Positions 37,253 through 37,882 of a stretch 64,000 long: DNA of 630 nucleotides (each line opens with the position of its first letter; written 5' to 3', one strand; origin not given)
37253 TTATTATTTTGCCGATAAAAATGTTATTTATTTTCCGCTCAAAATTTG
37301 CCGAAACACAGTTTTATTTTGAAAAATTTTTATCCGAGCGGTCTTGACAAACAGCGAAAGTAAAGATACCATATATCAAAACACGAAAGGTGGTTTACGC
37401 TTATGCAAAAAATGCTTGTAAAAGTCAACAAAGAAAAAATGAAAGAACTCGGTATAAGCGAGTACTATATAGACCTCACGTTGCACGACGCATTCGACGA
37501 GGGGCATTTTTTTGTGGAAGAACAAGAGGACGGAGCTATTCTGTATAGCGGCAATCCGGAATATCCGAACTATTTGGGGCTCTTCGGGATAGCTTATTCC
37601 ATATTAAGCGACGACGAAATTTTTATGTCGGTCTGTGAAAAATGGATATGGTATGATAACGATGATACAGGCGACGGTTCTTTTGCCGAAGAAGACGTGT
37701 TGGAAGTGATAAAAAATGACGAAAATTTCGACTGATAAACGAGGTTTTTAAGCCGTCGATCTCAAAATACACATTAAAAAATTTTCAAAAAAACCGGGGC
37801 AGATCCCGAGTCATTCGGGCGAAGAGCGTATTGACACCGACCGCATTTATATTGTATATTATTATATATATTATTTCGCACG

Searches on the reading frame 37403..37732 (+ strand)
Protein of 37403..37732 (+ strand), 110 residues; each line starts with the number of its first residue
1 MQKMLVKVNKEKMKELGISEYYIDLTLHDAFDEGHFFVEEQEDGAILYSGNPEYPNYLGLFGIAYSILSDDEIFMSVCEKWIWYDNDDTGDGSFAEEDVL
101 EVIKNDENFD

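Call 26: search_protein_families(library=pfam, proteins=[window:37403-37732:+], max_evalue=0.001)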
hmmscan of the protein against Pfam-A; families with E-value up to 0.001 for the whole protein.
window:37403-37732:+ (110 aa): 0 families

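Call 57: search_protein_families(library=ncbifam, proteins=[window:37403-37732:+], max_evalue=0.001)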
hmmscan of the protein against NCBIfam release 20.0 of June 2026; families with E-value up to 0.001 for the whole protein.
window:37403-37732:+ (110 aa): 0 families
